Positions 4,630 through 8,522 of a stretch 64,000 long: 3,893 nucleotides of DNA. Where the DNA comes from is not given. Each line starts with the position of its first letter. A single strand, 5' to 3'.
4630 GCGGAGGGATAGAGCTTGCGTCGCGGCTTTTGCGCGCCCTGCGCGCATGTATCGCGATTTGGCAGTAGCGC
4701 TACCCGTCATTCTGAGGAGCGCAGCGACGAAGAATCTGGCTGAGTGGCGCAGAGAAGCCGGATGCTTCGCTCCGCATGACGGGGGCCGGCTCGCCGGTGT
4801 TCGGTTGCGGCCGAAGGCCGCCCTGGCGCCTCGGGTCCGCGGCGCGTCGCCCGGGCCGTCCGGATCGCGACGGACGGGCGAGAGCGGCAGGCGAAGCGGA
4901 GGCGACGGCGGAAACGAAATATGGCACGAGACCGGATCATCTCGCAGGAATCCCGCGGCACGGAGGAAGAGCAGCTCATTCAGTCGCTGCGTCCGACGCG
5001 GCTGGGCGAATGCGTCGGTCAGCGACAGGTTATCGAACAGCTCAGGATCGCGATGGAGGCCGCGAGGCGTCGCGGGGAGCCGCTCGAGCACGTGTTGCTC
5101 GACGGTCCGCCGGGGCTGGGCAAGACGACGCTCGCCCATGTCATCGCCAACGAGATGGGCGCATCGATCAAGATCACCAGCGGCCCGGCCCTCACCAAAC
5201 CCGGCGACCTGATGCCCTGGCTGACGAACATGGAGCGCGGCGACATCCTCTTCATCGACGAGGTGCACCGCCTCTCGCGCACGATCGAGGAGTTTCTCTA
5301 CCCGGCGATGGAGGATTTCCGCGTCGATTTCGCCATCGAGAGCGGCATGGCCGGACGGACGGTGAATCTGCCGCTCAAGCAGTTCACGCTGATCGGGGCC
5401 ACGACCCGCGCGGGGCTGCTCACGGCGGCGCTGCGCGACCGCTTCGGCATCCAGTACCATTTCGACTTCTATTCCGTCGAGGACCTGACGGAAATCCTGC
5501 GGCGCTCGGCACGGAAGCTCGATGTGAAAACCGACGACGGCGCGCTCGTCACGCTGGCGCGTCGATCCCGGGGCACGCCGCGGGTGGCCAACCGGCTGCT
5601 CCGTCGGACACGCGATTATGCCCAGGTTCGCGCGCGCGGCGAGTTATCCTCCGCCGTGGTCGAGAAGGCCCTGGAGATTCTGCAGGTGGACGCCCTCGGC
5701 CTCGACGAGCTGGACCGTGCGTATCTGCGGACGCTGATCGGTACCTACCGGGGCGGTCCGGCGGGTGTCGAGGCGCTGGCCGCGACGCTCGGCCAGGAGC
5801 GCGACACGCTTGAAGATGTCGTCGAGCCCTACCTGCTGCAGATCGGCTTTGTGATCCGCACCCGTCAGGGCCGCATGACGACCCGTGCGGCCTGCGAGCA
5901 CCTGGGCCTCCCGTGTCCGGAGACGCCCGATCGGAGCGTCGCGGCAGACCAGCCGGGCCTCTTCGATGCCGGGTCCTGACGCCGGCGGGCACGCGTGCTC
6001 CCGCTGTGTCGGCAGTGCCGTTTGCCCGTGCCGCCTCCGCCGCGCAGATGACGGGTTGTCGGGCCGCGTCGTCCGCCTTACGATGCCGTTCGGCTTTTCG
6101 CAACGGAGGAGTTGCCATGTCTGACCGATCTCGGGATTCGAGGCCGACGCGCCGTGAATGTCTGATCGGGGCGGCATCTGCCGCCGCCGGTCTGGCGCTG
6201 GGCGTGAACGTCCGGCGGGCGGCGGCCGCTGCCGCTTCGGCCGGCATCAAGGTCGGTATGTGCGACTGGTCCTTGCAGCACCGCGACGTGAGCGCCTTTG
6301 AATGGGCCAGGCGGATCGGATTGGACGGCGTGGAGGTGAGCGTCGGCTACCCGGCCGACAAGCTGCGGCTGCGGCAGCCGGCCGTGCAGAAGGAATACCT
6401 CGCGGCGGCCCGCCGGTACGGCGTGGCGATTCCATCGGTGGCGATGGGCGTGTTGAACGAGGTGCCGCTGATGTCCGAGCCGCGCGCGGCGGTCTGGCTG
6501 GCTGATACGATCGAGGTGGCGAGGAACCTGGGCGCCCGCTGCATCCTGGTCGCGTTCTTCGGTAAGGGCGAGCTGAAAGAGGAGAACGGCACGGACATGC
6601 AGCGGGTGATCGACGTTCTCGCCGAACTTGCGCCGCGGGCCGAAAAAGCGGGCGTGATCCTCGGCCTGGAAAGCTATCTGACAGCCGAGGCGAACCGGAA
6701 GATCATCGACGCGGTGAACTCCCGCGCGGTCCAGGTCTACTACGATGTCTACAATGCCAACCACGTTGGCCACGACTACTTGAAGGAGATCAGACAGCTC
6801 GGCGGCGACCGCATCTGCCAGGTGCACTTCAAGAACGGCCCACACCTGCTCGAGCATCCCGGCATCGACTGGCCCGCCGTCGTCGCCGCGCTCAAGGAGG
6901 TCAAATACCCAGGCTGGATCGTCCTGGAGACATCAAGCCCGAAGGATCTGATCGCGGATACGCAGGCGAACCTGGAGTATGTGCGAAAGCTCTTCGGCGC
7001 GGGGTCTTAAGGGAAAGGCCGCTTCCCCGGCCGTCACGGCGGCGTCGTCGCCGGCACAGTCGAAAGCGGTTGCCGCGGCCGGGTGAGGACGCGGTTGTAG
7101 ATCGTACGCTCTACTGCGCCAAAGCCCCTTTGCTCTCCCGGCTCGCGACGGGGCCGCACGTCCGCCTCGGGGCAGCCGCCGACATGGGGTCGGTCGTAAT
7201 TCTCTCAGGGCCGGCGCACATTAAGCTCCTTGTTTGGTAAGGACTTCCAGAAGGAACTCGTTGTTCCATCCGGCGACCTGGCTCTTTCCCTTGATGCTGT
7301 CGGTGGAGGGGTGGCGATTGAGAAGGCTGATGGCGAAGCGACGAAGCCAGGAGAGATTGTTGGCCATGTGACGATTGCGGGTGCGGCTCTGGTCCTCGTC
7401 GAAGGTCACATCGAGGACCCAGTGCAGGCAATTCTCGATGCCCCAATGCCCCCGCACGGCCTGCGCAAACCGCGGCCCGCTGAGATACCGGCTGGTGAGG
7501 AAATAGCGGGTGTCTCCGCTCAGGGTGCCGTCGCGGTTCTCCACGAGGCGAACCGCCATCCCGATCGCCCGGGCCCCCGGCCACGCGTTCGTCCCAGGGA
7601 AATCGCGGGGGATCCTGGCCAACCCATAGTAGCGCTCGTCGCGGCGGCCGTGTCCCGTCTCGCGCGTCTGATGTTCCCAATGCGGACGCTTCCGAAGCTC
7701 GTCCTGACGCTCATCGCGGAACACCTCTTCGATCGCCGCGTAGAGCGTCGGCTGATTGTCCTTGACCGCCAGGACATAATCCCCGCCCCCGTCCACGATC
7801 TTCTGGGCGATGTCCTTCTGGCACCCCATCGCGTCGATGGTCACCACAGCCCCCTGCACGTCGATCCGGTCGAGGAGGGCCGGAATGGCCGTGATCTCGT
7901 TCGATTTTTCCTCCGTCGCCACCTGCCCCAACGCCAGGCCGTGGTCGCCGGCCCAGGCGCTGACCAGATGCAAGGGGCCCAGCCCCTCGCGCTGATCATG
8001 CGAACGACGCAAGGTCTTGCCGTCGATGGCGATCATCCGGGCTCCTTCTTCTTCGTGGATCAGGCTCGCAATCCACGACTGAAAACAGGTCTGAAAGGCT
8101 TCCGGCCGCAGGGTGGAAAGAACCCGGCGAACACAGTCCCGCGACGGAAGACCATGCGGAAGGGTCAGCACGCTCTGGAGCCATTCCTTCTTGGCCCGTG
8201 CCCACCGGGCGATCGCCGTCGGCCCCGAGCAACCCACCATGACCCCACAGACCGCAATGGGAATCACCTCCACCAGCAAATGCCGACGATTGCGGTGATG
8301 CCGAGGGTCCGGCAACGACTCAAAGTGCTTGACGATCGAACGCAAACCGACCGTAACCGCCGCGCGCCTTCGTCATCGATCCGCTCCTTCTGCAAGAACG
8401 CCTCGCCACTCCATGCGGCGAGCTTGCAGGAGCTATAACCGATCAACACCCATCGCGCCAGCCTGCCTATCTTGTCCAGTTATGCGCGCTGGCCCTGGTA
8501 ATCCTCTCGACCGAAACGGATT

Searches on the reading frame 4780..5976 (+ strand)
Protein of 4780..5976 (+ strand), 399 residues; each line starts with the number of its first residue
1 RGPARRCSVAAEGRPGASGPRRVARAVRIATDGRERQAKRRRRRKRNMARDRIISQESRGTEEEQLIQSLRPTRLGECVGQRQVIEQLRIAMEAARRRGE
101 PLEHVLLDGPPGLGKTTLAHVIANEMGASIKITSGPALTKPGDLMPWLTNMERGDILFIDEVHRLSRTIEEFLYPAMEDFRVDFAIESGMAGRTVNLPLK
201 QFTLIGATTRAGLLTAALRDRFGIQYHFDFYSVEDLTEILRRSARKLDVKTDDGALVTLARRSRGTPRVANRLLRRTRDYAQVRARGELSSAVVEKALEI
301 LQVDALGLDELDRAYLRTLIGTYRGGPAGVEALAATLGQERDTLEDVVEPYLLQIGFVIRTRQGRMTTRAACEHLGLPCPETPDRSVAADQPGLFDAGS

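Call 32: search_protein_families(library=pfam, proteins=[window:4780-5976:+], max_evalue=0.0001)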
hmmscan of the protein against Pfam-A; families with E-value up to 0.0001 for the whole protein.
window:4780-5976:+ (399 aa): 8 families
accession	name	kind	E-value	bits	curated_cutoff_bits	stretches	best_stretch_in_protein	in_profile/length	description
PF05496.18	RuvB_N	-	5.5e-69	231.4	27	1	70-227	1-158/159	Holliday junction DNA helicase RuvB P-loop domain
PF17864.7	AAA_lid_4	-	1.4e-26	92.4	27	1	231-304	1-74/74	RuvB AAA lid domain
PF05491.19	RuvB_C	-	1.5e-23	83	24.7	1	306-375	2-71/72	RuvB C-terminal winged helix domain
PF00004.35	AAA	-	2e-20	74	21.2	1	105-229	1-130/131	ATPase family associated with various cellular activities (AAA)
PF07728.20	AAA_5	-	8.1e-11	42.5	22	1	104-222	1-139/139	AAA domain (dynein-related subfamily)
PF13191.12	AAA_16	-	3.5e-07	31.3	32.6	1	78-129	2-51/167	AAA ATPase domain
PF05673.19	DUF815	-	3e-05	23.8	23.8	0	64-160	16-114/249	Protein of unknown function (DUF815)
PF02367.23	TsaE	-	6.5e-05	23.3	26.6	0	98-134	17-53/128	Threonylcarbamoyl adenosine biosynthesis protein TsaE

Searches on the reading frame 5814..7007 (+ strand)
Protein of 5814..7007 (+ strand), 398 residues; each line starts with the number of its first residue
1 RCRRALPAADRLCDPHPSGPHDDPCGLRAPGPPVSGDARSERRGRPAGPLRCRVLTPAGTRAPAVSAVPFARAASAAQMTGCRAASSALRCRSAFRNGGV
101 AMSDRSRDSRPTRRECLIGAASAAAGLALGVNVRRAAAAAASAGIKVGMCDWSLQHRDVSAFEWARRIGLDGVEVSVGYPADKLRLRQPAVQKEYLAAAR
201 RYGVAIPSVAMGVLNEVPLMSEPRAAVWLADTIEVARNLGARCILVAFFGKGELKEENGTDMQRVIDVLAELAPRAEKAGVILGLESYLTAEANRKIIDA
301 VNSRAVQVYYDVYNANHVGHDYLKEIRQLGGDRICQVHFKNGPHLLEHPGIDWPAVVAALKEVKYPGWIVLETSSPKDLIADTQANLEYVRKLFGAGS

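Call 32: search_protein_families(library=pfam, proteins=[window:5814-7007:+], max_evalue=0.0001)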
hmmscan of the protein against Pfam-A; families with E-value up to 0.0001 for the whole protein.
window:5814-7007:+ (398 aa): 1 family
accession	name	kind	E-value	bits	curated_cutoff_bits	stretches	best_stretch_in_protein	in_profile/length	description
PF01261.30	AP_endonuc_2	-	2.1e-33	116.5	31.1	1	162-392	1-248/249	Xylose isomerase-like TIM barrel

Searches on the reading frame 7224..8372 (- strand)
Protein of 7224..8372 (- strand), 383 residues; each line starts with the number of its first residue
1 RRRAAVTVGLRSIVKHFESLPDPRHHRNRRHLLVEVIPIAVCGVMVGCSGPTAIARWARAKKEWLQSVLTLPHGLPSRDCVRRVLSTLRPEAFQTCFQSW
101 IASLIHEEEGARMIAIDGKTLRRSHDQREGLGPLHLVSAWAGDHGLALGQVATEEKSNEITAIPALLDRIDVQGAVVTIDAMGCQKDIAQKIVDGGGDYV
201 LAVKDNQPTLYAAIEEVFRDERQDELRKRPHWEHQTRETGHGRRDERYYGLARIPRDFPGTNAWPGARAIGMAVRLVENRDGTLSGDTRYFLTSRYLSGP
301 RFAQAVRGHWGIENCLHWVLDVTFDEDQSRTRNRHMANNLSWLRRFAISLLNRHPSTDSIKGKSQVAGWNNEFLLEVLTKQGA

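Call 32: search_protein_families(library=pfam, proteins=[window:7224-8372:-], max_evalue=0.0001)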
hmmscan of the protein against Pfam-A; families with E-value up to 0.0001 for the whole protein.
window:7224-8372:- (383 aa): 2 families
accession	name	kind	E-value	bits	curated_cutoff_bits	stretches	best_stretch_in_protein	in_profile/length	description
PF13808.11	DDE_Tnp_1_assoc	-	4.1e-31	107.4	32.3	1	15-101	2-88/88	DDE_Tnp_1-associated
PF01609.27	DDE_Tnp_1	-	9.7e-22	78.1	23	1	111-348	4-198/200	Transposase DDE domain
